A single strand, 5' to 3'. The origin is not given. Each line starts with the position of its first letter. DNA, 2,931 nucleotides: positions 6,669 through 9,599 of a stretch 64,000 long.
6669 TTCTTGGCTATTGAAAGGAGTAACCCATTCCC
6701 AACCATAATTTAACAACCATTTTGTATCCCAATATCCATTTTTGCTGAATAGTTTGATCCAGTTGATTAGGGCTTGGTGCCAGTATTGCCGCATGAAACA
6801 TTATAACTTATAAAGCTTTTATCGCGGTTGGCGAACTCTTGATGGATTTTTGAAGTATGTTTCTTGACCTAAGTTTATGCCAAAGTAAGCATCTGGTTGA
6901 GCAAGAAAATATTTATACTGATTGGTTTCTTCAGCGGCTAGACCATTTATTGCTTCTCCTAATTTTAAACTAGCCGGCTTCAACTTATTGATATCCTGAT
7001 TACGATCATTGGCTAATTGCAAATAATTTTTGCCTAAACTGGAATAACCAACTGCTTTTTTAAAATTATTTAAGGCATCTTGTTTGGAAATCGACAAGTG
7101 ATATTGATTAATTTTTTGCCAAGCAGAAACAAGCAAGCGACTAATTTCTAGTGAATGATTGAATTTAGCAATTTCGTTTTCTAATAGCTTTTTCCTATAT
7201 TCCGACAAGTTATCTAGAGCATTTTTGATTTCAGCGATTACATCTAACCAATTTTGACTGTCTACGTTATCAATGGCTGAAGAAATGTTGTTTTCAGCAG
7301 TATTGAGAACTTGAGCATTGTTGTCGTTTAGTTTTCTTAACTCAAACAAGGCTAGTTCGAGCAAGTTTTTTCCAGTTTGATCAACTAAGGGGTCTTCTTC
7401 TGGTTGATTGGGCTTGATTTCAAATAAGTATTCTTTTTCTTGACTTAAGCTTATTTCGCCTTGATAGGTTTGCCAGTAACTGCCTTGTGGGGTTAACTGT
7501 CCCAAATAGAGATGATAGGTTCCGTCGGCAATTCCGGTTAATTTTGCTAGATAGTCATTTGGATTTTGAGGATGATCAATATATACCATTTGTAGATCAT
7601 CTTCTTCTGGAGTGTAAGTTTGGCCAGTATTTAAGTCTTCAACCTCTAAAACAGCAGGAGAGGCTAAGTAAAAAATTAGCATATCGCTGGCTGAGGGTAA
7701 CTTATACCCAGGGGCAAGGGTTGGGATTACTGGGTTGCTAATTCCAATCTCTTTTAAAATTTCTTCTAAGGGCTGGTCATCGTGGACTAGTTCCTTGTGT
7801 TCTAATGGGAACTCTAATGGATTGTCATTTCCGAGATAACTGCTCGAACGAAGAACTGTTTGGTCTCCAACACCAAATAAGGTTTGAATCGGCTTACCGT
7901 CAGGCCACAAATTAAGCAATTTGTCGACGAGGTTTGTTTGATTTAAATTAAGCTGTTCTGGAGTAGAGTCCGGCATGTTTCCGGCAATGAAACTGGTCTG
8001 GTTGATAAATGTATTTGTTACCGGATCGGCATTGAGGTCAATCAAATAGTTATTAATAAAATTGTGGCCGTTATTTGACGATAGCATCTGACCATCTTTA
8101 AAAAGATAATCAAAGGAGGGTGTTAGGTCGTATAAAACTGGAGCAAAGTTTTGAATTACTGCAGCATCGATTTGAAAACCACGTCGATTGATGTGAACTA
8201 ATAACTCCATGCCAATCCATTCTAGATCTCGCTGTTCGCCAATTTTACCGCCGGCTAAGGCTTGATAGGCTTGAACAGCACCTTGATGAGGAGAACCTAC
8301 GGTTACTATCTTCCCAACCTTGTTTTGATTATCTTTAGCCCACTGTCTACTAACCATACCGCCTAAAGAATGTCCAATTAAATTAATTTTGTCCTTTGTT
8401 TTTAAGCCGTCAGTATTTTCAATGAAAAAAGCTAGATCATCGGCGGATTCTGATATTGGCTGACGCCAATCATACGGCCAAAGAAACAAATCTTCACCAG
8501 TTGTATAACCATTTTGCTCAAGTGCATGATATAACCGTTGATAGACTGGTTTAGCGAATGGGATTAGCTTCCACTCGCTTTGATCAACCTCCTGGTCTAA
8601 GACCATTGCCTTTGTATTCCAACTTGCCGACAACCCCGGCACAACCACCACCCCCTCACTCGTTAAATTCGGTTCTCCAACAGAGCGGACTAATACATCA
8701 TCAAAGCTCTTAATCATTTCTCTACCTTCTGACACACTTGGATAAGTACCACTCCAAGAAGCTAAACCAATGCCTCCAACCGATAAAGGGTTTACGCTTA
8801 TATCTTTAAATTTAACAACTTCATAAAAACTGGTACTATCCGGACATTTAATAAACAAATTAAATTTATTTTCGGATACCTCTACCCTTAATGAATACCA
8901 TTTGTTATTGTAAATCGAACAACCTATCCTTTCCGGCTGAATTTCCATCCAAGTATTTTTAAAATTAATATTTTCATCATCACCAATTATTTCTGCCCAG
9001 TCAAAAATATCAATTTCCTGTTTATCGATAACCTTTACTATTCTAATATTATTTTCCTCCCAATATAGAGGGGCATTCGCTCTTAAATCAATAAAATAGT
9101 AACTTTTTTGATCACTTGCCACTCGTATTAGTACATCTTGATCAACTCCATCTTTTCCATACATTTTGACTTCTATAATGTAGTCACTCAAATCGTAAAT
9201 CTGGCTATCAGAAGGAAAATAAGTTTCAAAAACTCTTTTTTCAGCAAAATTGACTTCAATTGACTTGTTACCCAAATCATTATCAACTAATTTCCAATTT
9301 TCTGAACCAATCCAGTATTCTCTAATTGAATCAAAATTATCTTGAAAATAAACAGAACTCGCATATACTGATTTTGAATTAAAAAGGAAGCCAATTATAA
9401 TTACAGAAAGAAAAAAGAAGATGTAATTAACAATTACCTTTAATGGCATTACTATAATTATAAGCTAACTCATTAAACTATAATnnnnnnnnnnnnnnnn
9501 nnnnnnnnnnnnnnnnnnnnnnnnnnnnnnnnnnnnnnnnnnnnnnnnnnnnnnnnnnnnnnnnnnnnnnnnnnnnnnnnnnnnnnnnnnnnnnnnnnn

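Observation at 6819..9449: Giant secreted LCAT-like lipase with an N-terminal lectin-like domain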

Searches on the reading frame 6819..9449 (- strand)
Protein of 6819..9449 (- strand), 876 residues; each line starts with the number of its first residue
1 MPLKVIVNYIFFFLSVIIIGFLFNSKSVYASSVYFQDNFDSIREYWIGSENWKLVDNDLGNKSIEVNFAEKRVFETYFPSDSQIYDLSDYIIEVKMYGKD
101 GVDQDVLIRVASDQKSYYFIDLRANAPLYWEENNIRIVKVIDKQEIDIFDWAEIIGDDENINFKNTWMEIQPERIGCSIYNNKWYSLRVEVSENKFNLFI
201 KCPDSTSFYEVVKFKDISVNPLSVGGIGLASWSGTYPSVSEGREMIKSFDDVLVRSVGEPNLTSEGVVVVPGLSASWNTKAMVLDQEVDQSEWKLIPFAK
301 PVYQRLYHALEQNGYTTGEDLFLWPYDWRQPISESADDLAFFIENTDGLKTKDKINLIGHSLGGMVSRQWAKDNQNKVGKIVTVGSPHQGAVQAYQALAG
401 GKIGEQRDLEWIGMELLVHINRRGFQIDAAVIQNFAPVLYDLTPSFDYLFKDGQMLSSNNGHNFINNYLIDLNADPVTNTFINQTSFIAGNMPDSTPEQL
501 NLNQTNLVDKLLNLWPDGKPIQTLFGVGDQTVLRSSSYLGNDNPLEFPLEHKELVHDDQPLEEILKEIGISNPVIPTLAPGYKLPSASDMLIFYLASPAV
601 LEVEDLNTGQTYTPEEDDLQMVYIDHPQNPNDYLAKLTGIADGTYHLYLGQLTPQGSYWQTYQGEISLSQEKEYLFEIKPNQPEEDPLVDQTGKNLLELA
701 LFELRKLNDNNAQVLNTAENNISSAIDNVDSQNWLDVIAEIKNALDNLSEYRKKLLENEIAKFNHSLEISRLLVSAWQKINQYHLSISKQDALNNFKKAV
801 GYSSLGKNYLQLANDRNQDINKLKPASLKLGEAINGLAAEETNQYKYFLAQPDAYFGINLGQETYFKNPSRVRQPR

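Call 4: search_protein_families(library=pfam, proteins=[window:6819-9449:-], max_evalue=1)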
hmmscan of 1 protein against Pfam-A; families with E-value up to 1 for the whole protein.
window:6819-9449:- (876 aa): 14 families
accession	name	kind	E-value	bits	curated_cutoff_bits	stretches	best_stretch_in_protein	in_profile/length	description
PF02450.21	LCAT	-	6.6e-15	55.7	21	1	302-406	68-180/392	Lecithin:cholesterol acyltransferase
PF00561.26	Abhydrolase_1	-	6.4e-08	33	25.8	1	350-389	66-108/245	alpha/beta hydrolase fold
PF07819.20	PGAP1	-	1.3e-07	32.1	24.3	1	350-395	88-136/233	PGAP1-like alpha/beta domain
PF02089.21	Palm_thioest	-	6.1e-07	29.8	26.8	1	348-396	69-118/254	Palmitoyl protein thioesterase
PF12146.15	Hydrolase_4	-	5.1e-05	23.1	27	1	332-391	55-114/239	Serine aminopeptidase, S33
PF06259.18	Abhydrolase_8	-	0.00028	21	20.5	1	332-394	87-150/178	Alpha/beta hydrolase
PF12697.13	Abhydrolase_6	-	0.00092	20.4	26.3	1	267-412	1-121/217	Alpha/beta hydrolase family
PF24096.1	DUF7379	-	0.0021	18.5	33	1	350-394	67-118/191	Domain of unknown function (DUF7379)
PF01674.24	Lipase_2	-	0.0058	16.6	20.3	1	351-405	72-126/219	Lipase (class 2)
PF05057.20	DUF676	-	0.0077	16.2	20.3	1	347-391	71-128/217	Putative serine esterase (DUF676)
PF12695.13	Abhydrolase_5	-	0.05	13.8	27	1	353-388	57-92/164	Alpha/beta hydrolase family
PF14327.11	CSTF2_hinge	-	0.059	14.3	27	1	717-758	13-54/81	Hinge domain of cleavage stimulation factor subunit 2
PF06821.19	Ser_hydrolase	-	0.063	13.6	22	1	351-397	53-102/172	Serine hydrolase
PF16858.11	CNDH2_C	-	0.65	10.4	32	1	716-795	31-110/130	Condensin II complex subunit CAP-H2 or CNDH2, C-terminal wHTH domain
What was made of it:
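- On Pfam PF02450 (LCAT family: LCAT, LPLA2, PDAT): 55.7 bits against a cut-off of 21, E 6.6e-15 (call 4). No sequence match beyond profile position 180 (call 4).
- Closest known: Lysosomal phospholipase A2. Same: Best-scoring Pfam family (55.7 bits against a gathering score of 21, call 4).
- Checked: Hydrolase: Pfam LCAT scores 55.7 bits against a gathering score of 21, but only over aa 302-406 (call 4).
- Pfam LCAT, PGAP1 and Palm_thioest all score above their gathering thresholds: call 4. Pfam LCAT is the best-scoring family (call 4).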

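Call 5: search_protein_families(library=ncbifam, proteins=[window:6819-9449:-], max_evalue=1)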
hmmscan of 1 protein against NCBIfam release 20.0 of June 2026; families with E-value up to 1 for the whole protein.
window:6819-9449:- (876 aa): 8 families
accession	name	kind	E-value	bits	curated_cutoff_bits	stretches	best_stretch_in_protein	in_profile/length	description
NF011457.0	PRK14875.1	equivalog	0.00062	18.8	307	1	334-385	179-230/372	acetoin dehydrogenase dihydrolipoyllysine-residue acetyltransferase subunit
NF050089.1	i_nPHAscl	equivalog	0.0012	17.9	300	1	331-387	66-118/288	intracellular short-chain-length polyhydroxyalkanoate depolymerase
TIGR01392.2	MetX_acetyl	equivalog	0.0014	17.8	500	1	347-391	122-166/351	homoserine O-acetyltransferase MetX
NF006449.0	PRK08775.1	equivalog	0.011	14.7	296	1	347-393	133-179/344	homoserine O-succinyltransferase MetX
NF045632.1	hydroxlase_HsaD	equivalog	0.053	12.4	400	1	353-386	104-137/290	4,5:9,10-diseco-3-hydroxy-5,9,17-trioxoandrosta-1(10),2-diene-4-oate hydrolase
TIGR03611.1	RutD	equivalog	0.054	12.9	238.5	1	353-385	80-112/258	pyrimidine utilization protein D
NF001209.0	PRK00175.1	equivalog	0.073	11.9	331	1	346-390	141-185/381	homoserine O-acetyltransferase MetX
TIGR01738.1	bioH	equivalog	0.099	12.3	206.95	1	351-387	63-99/245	pimeloyl-ACP methyl ester esterase BioH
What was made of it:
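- Tried and rejected: NCBIfam: only sub-threshold generic elbow hits (call 5).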

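Call 6: search_solved_structures(query=window:6819-9449:-, max_evalue=1, show_alignments=3)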
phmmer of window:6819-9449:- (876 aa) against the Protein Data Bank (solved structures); distinct sequences matched with E-value up to 1: 22.
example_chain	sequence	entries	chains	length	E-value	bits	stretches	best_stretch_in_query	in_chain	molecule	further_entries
9g8u_A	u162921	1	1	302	0.00014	23.4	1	337-394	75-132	Lactonizing lipase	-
1qge_D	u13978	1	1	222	0.00047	21.6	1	343-392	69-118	PROTEIN (TRIACYLGLYCEROL HYDROLASE)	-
1ys1_X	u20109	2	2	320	0.00064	21.1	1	342-392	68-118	Lipase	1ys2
7cof_A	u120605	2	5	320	0.00065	21.1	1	342-392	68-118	Alpha/beta hydrolase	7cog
1hqd_A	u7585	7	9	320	0.00067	21.1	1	342-392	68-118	LIPASE | TRIACYL-GLYCEROL-HYDROLASE | TRIACYL-GLYCEROL HYDROLASE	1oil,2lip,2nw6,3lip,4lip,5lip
1tah_B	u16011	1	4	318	0.00083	20.8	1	343-392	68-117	LIPASE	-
1cvl_A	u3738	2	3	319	0.00084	20.8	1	343-392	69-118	TRIACYLGLYCEROL HYDROLASE | Lipase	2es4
8xy5_A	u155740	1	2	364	0.00099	20.5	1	349-392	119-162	Alpha/beta hydrolase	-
4x90_A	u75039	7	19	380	0.0075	17.6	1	306-402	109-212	Group XV phospholipase A2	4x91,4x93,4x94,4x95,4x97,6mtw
1ex9_A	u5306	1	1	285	0.012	16.9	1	339-394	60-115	LACTONIZING LIPASE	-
4x92_A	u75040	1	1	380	0.02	16.2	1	306-402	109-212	Group XV phospholipase A2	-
4x96_D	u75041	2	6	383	0.17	13.1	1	306-401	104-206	Phosphatidylcholine-sterol acyltransferase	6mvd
9mxz_B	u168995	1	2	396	0.18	13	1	306-401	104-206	Phosphatidylcholine-sterol acyltransferase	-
4xwg_A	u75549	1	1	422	0.2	12.9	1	306-401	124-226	Phosphatidylcholine-sterol acyltransferase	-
5bv7_A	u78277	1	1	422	0.2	12.9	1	306-401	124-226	Phosphatidylcholine-sterol acyltransferase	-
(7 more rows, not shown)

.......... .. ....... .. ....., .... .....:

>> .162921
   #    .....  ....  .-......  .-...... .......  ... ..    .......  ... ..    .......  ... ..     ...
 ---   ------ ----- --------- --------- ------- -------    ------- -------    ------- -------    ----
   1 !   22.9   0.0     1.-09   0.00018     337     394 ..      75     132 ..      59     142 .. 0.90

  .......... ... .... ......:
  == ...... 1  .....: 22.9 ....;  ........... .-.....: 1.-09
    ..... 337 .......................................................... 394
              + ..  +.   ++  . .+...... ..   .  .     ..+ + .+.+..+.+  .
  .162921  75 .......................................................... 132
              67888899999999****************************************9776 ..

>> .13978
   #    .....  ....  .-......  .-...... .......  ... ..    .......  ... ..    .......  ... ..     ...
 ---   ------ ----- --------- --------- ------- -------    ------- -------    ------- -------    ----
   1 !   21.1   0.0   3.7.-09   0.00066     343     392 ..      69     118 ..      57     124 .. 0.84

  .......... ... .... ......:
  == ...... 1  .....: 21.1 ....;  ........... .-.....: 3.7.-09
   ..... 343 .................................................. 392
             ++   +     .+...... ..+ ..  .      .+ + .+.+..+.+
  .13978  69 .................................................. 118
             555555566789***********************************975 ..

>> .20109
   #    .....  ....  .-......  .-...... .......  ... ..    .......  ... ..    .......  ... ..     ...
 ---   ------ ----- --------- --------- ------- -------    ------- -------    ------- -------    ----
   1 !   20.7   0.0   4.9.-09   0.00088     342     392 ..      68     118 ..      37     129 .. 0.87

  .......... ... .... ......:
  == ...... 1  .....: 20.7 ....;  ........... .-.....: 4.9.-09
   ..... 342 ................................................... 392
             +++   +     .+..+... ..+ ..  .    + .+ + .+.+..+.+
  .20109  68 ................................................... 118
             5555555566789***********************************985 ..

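Call 11: find_homologous_proteins(query=window:6819-9449:-, max_evalue=0.001)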
Query window:6819-9449:- (876 aa): 39 proteins with E <= 0.001 among 8000 candidates.
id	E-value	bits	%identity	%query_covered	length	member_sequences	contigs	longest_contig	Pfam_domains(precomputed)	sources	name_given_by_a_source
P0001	0.0e+0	2001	100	100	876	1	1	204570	PF02089.22,PF02450.22,PF00561.27,PF07819.20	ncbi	-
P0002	3.2e-213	729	55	70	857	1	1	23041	PF02089.22,PF02450.22,PF00561.27,PF07819.20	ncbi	-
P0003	2.4e-186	640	54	65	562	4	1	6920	PF02089.22,PF02450.22,PF00561.27,PF07819.20,PF12146.16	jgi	jgi:tetratricopeptide (TPR) repeat protein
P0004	1.3e-147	512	44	70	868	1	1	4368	PF02089.22,PF02450.22,PF00561.27,PF07819.20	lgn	-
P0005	5.9e-143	496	36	95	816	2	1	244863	PF02089.22,PF05057.21,PF02450.22,PF07819.20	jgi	-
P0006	8.1e-126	439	38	71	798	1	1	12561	PF02089.22,PF02450.22,PF07819.20,PF24096.3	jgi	-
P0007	5.2e-110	387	34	77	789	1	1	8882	PF02089.22,PF02450.22,PF00561.27,PF07819.20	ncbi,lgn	-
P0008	4.9e-91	324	34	76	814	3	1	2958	PF02089.22,PF02450.22,PF00561.27,PF07819.20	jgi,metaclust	metaclust:\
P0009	1.4e-90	323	36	61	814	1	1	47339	PF02089.22,PF02450.22,PF00561.27,PF07819.20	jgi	-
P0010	4.9e-66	242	34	49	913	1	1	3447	PF01764.32,PF02089.22,PF22847.3,PF00251.27,PF02450.22,PF04041.20,PF00561.27,PF07819.20,PF12146.16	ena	-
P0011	6.0e-66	241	34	57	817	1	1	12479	PF02089.22,PF12697.14,PF02450.22,PF00561.27,PF07819.20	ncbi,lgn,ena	-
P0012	4.8e-65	238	35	48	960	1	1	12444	PF02089.22,PF02450.22,PF04041.20,PF00561.27,PF07819.20,PF12146.16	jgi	-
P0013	1.3e-64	237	36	47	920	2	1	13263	PF02089.22,PF02450.22,PF04041.20,PF00561.27,PF07819.20,PF12146.16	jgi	-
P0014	2.2e-64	236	33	59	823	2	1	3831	PF01764.32,PF02089.22,PF12697.14,PF02450.22,PF00561.27,PF07819.20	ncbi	-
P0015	4.7e-64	235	35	48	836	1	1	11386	PF02089.22,PF02450.22,PF04041.20,PF00561.27,PF07819.20,PF12146.16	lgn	-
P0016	1.4e-62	230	35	46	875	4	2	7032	PF02089.22,PF02450.22,PF04041.20,PF00561.27,PF07819.20,PF12146.16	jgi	-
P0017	2.7e-61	226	34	47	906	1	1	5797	PF02089.22,PF06259.19,PF22847.3,PF00251.27,PF02450.22,PF04041.20,PF00561.27,PF07819.20,PF12146.16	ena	-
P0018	2.8e-60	223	34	50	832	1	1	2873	PF02089.22,PF00251.27,PF02450.22,PF00561.27,PF07819.20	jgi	jgi:pimeloyl-ACP methyl ester carboxylesterase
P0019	6.7e-60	221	36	46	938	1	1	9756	PF02089.22,PF22847.3,PF02450.22,PF04041.20,PF00561.27,PF07819.20,PF12146.16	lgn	-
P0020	6.9e-60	221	35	47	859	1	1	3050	PF02089.22,PF06259.19,PF02450.22,PF00561.27,PF07819.20,PF12146.16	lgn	-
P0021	2.6e-59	219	30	58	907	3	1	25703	PF02089.22,PF02450.22,PF00561.27,PF07819.20,PF04616.21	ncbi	-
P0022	4.1e-58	215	31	55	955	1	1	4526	PF02089.22,PF00251.27,PF02450.22,PF04041.20,PF07819.20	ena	-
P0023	1.1e-57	214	33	50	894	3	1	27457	PF02089.22,PF02450.22,PF04041.20,PF00561.27,PF07819.20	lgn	-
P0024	2.4e-57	213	34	50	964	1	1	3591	PF02089.22,PF13229.13,PF02450.22,PF00561.27,PF07819.20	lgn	-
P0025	3.0e-57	213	34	46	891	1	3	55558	PF02089.22,PF02450.22,PF00561.27,PF07819.20,PF04616.21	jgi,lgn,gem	-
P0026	3.1e-57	213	33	46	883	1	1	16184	PF02089.22,PF02450.22,PF00561.27,PF07819.20,PF12146.16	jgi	-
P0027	1.9e-56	210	32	46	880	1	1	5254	PF02089.22,PF05057.21,PF02450.22,PF00561.27,PF07819.20,PF12146.16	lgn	-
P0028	7.6e-55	205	34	46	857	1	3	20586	PF02089.22,PF02450.22,PF00561.27,PF07819.20,PF12146.16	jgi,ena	-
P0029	1.0e-53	201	33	46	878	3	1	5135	PF02089.22,PF02450.22,PF00561.27,PF07819.20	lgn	-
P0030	2.2e-52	196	33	48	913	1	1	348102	PF02089.22,PF02450.22,PF00561.27,PF07819.20,PF04616.21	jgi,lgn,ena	-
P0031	4.1e-51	192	32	46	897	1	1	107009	PF02089.22,PF02450.22,PF04041.20,PF00561.27,PF07819.20,PF24096.3,PF04616.21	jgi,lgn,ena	-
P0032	3.3e-43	166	31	45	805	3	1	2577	PF02089.22,PF02450.22,PF00561.27,PF07819.20,PF12146.16,PF04616.21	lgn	-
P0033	4.2e-43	166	30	45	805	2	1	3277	PF02089.22,PF02450.22,PF00561.27,PF12146.16,PF04616.21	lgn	-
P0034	6.8e-43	165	27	68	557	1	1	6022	PF02089.22,PF02450.22,PF00561.27,PF07819.20,PF24096.3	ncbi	-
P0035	8.4e-43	165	30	45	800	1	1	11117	PF02089.22,PF02450.22,PF00561.27,PF07819.20,PF12146.16,PF04616.21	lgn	-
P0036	5.8e-27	112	29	47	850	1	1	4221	PF26766.1,PF02089.22,PF02450.22,PF00561.27,PF07819.20,PF24096.3,PF17936.8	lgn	-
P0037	8.5e-27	112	28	35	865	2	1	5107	PF02089.22,PF02450.22,PF04041.20,PF00561.27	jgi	jgi:predicted GH43/DUF377 family glycosyl hydrolase/pimeloyl-ACP methyl ester carboxylesterase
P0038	7.3e-9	52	29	21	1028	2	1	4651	PF13229.13,PF01674.25,PF02450.22,PF28492.1,PF24096.3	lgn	-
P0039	1.9e-4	38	36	11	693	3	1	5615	PF00498.32,PF02450.22,PF16697.11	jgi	jgi:pimeloyl-ACP methyl ester carboxylesterase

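Call 13: list_cluster_members(proteins=[P0001, P0002, P0005, P0007, P0011, P0021, P0030, P0034])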
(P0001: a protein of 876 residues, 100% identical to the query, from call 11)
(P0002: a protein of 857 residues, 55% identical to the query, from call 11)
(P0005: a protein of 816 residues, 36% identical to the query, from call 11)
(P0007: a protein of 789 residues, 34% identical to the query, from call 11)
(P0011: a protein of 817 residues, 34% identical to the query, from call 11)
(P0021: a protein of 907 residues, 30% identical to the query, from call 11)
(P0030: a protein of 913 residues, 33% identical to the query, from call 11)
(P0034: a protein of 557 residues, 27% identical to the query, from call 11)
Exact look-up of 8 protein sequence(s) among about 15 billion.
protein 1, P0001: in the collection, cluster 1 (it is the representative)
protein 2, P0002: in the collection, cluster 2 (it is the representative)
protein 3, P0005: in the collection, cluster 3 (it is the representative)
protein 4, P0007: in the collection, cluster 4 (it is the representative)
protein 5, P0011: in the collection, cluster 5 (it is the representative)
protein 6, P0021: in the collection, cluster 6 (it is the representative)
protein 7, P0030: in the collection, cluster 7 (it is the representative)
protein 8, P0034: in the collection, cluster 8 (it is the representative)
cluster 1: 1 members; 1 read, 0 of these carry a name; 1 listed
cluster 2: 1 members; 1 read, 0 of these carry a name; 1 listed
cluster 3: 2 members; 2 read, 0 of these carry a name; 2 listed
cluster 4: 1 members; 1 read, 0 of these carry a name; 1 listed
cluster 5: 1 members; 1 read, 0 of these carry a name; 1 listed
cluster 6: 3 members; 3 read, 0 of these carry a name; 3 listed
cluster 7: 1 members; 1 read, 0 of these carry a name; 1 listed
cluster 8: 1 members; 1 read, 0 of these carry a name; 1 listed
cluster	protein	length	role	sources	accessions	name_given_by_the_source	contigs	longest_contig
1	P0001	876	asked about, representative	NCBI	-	-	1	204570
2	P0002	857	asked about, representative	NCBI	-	-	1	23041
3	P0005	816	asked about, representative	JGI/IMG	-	-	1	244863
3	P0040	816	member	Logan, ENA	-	-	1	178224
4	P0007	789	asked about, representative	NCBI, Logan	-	-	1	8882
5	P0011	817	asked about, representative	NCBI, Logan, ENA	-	-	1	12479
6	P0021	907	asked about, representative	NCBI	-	-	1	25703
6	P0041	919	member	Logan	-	-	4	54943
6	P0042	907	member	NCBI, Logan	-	-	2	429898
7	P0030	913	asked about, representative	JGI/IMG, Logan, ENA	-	-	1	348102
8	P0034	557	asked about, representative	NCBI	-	-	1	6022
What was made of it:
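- Tried and rejected: Cluster look-up gave no names or accessions (call 13).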

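Call 18: find_encoding_contigs(protein=P0001, flank=3000, max_places=3)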
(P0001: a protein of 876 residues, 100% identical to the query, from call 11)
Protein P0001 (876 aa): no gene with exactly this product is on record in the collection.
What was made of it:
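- Tried and rejected: Exact-sequence contig look-up to name the source organism: not on record (call 18).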
